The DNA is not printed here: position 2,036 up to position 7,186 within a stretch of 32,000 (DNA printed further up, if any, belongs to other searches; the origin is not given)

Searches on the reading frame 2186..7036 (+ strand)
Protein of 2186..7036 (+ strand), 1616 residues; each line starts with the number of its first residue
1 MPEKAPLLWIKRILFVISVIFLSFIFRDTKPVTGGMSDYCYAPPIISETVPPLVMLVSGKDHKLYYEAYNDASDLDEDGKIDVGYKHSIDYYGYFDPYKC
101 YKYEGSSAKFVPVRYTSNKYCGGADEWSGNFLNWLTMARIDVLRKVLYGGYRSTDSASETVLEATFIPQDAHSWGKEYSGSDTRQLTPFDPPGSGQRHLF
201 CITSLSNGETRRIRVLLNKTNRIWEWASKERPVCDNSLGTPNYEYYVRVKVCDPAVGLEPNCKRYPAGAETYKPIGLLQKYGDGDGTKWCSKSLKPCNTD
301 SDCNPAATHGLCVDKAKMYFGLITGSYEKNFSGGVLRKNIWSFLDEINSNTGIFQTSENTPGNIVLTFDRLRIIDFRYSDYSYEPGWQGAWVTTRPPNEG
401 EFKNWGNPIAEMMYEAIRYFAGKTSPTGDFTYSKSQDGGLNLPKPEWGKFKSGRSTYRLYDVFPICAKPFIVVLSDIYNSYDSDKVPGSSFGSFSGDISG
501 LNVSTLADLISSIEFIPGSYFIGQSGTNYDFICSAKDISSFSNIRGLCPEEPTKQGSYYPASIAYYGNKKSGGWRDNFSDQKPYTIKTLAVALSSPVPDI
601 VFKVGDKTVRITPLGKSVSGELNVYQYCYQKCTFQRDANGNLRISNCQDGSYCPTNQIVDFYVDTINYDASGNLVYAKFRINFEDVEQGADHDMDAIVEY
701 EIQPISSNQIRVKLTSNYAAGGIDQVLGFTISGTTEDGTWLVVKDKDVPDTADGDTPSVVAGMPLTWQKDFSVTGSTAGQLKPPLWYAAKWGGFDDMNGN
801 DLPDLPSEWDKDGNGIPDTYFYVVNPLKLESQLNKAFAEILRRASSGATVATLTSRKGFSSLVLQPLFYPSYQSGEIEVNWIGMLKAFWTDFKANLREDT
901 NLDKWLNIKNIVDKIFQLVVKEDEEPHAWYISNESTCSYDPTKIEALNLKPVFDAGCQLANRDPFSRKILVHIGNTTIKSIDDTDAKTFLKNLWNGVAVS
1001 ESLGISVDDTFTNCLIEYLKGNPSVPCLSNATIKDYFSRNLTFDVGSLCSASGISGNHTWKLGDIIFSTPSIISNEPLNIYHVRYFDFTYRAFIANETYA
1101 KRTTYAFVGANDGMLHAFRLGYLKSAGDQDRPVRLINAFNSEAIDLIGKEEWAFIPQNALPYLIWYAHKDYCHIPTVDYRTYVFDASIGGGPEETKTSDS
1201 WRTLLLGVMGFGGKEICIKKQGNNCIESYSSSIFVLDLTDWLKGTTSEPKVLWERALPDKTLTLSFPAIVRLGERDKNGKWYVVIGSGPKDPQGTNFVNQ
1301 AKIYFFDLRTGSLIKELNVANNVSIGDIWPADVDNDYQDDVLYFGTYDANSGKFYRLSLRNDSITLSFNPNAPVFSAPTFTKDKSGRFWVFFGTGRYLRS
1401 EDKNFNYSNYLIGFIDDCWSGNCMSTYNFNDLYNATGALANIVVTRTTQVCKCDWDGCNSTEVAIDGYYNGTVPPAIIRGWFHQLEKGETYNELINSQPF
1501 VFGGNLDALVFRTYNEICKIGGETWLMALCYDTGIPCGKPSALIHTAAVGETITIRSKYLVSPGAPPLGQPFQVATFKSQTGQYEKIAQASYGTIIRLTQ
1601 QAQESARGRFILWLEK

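Call 3: search_protein_families(library=pfam, proteins=[window:2186-7036:+], max_evalue=1)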
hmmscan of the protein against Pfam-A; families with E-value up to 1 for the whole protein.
window:2186-7036:+ (1616 aa): 2 families
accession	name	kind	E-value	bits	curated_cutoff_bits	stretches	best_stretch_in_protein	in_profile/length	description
PF05567.17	T4P_PilY1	-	1.5e-13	50.9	28.1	1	1062-1360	1-283/411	PilY1 beta-propeller domain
PF13570.13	Beta-prop_ACSF4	-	0.0061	16.4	133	1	1302-1384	114-187/329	Beta-alanine-activating enzyme, beta-propeller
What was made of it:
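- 2186..7036 (+): Neighbour: PilY1-like protein, 1616 aa. This linkage to the pilin is not conserved in relatives. PF05567, E 1.5e-13 (call 3).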

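Call 4: search_protein_families(library=ncbifam, proteins=[window:2186-7036:+], max_evalue=1)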
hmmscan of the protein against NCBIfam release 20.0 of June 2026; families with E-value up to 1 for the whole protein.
window:2186-7036:+ (1616 aa): 0 families

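Call 54: find_encoding_contigs(protein=window:2186-7036:+, flank=10000, max_places=3)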
Protein window:2186-7036:+ (1616 aa): no gene with exactly this product is on record in the collection.

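Call 75: find_homologous_proteins(query=window:2186-7033:+, max_evalue=1e-10)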
Query window:2186-7033:+ (1616 aa): 3865 proteins with E <= 1e-10 among 8000 candidates; the best 120 are listed.
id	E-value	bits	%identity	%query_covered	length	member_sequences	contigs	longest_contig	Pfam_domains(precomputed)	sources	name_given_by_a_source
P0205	0.0e+0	2233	61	98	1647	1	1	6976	PF28373.1,PF05567.18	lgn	-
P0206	0.0e+0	2162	60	98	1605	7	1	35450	PF28373.1,PF05567.18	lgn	-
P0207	0.0e+0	2161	61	98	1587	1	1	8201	PF28373.1,PF05567.18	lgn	-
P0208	0.0e+0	2102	59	98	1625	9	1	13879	PF28373.1,PF05567.18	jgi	-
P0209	0.0e+0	2093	58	98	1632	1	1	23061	PF28373.1,PF05567.18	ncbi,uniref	ncbi:PilC/PilY family type IV pilus protein [Thermocrinis sp.]|uniref:pilus assembly protein n=1 Tax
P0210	0.0e+0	2081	57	99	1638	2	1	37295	PF28373.1,PF05567.18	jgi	jgi:type IV pilus assembly protein PilY1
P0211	0.0e+0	2069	58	98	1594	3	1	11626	PF28373.1,PF05567.18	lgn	-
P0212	0.0e+0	2068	57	99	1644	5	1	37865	PF28373.1,PF05567.18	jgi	jgi:type IV pilus assembly protein PilY1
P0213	0.0e+0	2038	56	99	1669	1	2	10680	PF28373.1,PF05567.18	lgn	-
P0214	0.0e+0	2027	57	99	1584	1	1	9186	PF28373.1,PF05567.18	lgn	-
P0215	0.0e+0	2024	57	98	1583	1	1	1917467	PF28373.1,PF05567.18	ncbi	-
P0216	0.0e+0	2005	56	99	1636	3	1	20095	PF28373.1,PF05567.18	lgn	-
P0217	0.0e+0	2001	56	99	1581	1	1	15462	PF28373.1,PF05567.18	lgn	-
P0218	0.0e+0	1980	59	92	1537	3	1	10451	PF28373.1,PF05567.18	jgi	jgi:type IV pilus assembly protein PilY1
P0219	0.0e+0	1965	56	99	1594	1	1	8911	PF28373.1,PF05567.18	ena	-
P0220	0.0e+0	1939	56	99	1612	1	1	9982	PF28373.1,PF05567.18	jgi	-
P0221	0.0e+0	1939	56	98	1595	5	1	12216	PF28373.1,PF05567.18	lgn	-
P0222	0.0e+0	1933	56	98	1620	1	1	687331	PF28373.1,PF05567.18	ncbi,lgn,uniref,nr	ncbi:PilC/PilY family type IV pilus protein [Thermodesulfovibrio sp. 1176]|uniref:pilus assembly pro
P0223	0.0e+0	1926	55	99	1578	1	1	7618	PF28373.1,PF05567.18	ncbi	-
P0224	0.0e+0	1919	62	84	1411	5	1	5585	PF28373.1,PF05567.18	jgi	-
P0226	0.0e+0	1909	54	99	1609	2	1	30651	PF28373.1,PF05567.18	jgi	jgi:type IV pilus assembly protein PilY1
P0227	0.0e+0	1875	54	99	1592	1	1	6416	PF28373.1,PF05567.18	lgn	-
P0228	0.0e+0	1783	54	95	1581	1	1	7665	PF28373.1,PF05567.18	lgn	-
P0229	0.0e+0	1774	51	99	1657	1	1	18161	PF28373.1,PF05567.18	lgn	-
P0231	0.0e+0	1678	49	99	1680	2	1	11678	PF28373.1,PF05567.18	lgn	-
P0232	0.0e+0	1632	49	98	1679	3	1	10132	PF28373.1,PF05567.18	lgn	-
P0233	0.0e+0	1624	55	86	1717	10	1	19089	PF28373.1,PF05567.18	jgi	-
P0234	0.0e+0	1567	48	99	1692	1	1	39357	PF28373.1,PF05567.18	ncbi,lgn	ncbi:MAG: hypothetical protein WHS38_11020 [Thermodesulforhabdaceae bacterium]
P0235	0.0e+0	1563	47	99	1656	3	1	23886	PF28373.1,PF05567.18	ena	-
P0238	0.0e+0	1392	45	98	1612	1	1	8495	PF28373.1,PF05567.18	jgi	-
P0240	0.0e+0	1368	45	99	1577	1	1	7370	PF28373.1,PF05567.18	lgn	-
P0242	0.0e+0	1364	45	98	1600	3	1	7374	PF28373.1,PF05567.18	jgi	-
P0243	0.0e+0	1362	43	83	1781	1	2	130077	PF28373.1,PF05567.18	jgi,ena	-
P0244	0.0e+0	1358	45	99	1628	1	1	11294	PF28373.1,PF05567.18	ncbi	ncbi:MAG: PilC/PilY family type IV pilus protein [Nitrospirota bacterium]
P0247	0.0e+0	1321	44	99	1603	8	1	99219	PF28373.1,PF05567.18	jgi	-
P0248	0.0e+0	1311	43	86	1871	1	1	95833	PF28373.1,PF05567.18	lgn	-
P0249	0.0e+0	1307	41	92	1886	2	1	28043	PF28373.1,PF05567.18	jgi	-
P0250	0.0e+0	1289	42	86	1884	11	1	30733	PF28373.1,PF05567.18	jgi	-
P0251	0.0e+0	1286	43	86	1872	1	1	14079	PF28373.1,PF05567.18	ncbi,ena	-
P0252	0.0e+0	1264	42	85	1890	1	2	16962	PF28373.1,PF05567.18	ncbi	-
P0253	0.0e+0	1256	52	70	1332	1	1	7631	PF05567.18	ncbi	ncbi:MAG: PilC/PilY family type IV pilus protein [Nitrososphaerota archaeon]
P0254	0.0e+0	1212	42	83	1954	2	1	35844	PF28373.1,PF05567.18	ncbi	ncbi:MAG: PilC/PilY family type IV pilus protein [Thermodesulfovibrionales bacterium]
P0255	0.0e+0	1208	39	88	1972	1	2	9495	PF28373.1,PF05567.18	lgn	-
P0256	0.0e+0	1208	41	83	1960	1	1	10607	PF28373.1,PF05567.18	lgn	-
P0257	0.0e+0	1207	42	83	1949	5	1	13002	PF28373.1,PF05567.18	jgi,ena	-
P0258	0.0e+0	1197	49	75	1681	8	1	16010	PF28373.1,PF05567.18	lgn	-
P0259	0.0e+0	1197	41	83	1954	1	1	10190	PF28373.1,PF05567.18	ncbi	-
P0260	0.0e+0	1194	48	76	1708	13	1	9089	PF28373.1,PF05567.18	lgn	-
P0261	0.0e+0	1189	41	85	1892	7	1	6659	PF28373.1,PF05567.18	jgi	jgi:type IV pilus assembly protein PilY1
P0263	0.0e+0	1182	39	85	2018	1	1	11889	PF28373.1,PF05567.18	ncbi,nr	ncbi:MAG: pilus assembly protein PilY [Nitrospirae bacterium]|nr:pilus assembly protein PilY [Nitros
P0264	0.0e+0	1181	47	77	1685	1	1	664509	PF28373.1,PF05567.18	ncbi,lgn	ncbi:MAG: PilC/PilY family type IV pilus protein [Desulfosoma sp.]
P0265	0.0e+0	1179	39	88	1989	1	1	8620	PF28373.1,PF05567.18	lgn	-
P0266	0.0e+0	1177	47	77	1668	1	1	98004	PF28373.1,PF05567.18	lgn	-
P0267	0.0e+0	1175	39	87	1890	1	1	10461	PF28373.1,PF05567.18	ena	-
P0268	0.0e+0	1175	41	83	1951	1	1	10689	PF28373.1,PF05567.18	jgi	jgi:type IV pilus assembly protein PilY1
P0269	0.0e+0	1169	41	86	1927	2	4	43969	PF28373.1,PF05567.18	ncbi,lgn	-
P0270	0.0e+0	1169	47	76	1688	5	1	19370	PF28373.1,PF05567.18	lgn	-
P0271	0.0e+0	1168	39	85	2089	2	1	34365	PF28373.1,PF05567.18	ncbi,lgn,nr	ncbi:MAG: pilus assembly protein PilY [Nitrospirae bacterium]|nr:MAG: pilus assembly protein PilY [N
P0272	0.0e+0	1168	59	54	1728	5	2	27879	PF28373.1,PF05567.18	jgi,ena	-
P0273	0.0e+0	1165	47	77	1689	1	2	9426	PF28373.1,PF05567.18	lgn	-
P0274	0.0e+0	1163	41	99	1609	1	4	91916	PF28373.1,PF05567.18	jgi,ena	-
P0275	0.0e+0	1155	40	84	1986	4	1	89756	PF28373.1,PF05567.18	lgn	-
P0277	0.0e+0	1151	38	88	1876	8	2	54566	PF28373.1,PF05567.18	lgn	-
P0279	0.0e+0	1149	40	83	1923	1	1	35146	PF28373.1,PF05567.18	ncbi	-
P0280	0.0e+0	1145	40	86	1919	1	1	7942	PF28373.1,PF05567.18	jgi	jgi:type IV pilus assembly protein PilY1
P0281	0.0e+0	1145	41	83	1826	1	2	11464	PF28373.1,PF05567.18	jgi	-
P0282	0.0e+0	1145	40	84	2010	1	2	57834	PF28373.1,PF05567.18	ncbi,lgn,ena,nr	ncbi:MAG: hypothetical protein M0Z67_15560 [Nitrospiraceae bacterium]|nr:hypothetical protein [Nitro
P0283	0.0e+0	1144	47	75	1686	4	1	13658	PF28373.1,PF05567.18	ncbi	-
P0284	0.0e+0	1143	40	85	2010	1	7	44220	PF28373.1,PF05567.18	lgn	-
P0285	0.0e+0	1143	46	77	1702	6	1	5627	PF28373.1,PF05567.18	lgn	-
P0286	0.0e+0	1141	46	77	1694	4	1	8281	PF28373.1,PF05567.18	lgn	-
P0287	0.0e+0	1140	40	86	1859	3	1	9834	PF28373.1,PF05567.18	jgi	jgi:type IV pilus assembly protein PilY1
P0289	0.0e+0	1140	41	78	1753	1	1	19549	PF28373.1,PF05567.18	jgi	-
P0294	0.0e+0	1133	40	88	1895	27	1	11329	PF28373.1,PF05567.18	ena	-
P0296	0.0e+0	1129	42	66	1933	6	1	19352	PF28373.1,PF05567.18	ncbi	-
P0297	0.0e+0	1129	46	75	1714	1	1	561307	PF28373.1,PF05567.18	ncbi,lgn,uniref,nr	ncbi:pilus assembly protein [Desulfosoma caldarium]|uniref:Type IV pilus assembly protein PilY1 n=1 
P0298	0.0e+0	1129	40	86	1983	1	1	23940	PF28373.1,PF05567.18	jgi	jgi:type IV pilus assembly protein PilY1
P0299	0.0e+0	1128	41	75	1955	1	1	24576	PF28373.1,PF05567.18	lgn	-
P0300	0.0e+0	1127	56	54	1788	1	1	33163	PF28373.1,PF05567.18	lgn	-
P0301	0.0e+0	1127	57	54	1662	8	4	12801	PF28373.1,PF05567.18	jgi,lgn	jgi:type IV pilus assembly protein PilY1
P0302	0.0e+0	1126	38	88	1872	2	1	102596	PF28373.1,PF05567.18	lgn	-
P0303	0.0e+0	1122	40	99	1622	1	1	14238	PF28373.1,PF05567.18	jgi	-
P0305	0.0e+0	1116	38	88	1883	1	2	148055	PF28373.1,PF05567.18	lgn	-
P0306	0.0e+0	1115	38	88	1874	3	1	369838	PF28373.1,PF05567.18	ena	-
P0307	0.0e+0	1114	39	86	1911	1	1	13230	PF28373.1,PF05567.18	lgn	-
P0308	0.0e+0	1113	38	88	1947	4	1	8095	PF28373.1,PF05567.18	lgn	-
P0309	0.0e+0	1112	39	83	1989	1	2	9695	PF28373.1,PF05567.18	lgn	-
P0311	0.0e+0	1108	39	88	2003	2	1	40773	PF28373.1,PF05567.18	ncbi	ncbi:MAG: hypothetical protein WC007_02850 [Pelobacteraceae bacterium]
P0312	0.0e+0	1105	40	85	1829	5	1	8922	PF28373.1,PF05567.18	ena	-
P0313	0.0e+0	1105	42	71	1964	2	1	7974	PF28373.1,PF05567.18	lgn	-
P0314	0.0e+0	1104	39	85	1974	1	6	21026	PF28373.1,PF05567.18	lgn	-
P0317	0.0e+0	1098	45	77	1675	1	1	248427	PF28373.1,PF05567.18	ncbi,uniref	ncbi:pilus assembly protein [Desulfosoma sp.]|uniref:pilus assembly protein n=1 Tax=Desulfosoma sp. 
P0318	0.0e+0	1097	44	77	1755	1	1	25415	PF28373.1,PF05567.18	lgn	-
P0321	0.0e+0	1096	39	84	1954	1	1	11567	PF28373.1,PF05567.18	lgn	-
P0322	0.0e+0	1094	40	99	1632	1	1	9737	PF28373.1,PF05567.18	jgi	jgi:type IV pilus assembly protein PilY1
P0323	0.0e+0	1091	39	84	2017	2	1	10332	PF28373.1,PF05567.18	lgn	-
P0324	0.0e+0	1091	55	54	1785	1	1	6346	PF28373.1,PF05567.18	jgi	jgi:type IV pilus assembly protein PilY1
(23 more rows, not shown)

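Call 76: find_encoding_contigs(protein=P0206, flank=10000, max_places=4)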
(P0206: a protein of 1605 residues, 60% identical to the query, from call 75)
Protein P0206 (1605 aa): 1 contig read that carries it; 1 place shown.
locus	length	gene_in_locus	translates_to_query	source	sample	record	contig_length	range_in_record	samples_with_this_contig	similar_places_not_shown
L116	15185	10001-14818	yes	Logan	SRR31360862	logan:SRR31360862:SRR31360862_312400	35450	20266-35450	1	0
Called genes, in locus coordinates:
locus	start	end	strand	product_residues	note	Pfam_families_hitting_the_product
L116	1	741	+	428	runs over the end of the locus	PF00815:Histidinol_dh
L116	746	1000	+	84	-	-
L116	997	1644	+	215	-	PF08843:AbiEii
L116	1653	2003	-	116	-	PF00581:Rhodanese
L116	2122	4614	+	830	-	PF00483:NTP_transferase, PF12804:NTP_transf_3, PF24894:Hexapep_GlmU (faint), PF25084:LbH_EIF2B, PF25247:LbH_GLGC (faint), PF25087:GMPPB_C, PF02878:PGM_PMM_I, PF02879:PGM_PMM_II, +1 more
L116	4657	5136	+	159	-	PF01724:DUF29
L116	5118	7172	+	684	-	PF03065:Glyco_hydro_57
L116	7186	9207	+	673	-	PF01074:Glyco_hydro_38N, PF03065:Glyco_hydro_57, PF09094:AmyA-A_glucT_m, PF09095:AmyA-gluTrfs_C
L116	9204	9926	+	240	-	PF02348:CTP_transf_3, PF12804:NTP_transf_3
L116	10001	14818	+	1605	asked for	PF28373:PilY1_homolog_dom, PF05567:T4P_PilY1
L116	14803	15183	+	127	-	?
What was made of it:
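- On T4aP PilY1 / core minor-pilin operon member: The PilY1 relative's locus L116 lacks such a pilin upstream (call 76).
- It is also absent from the closest PilY1 relative's locus (call 76).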
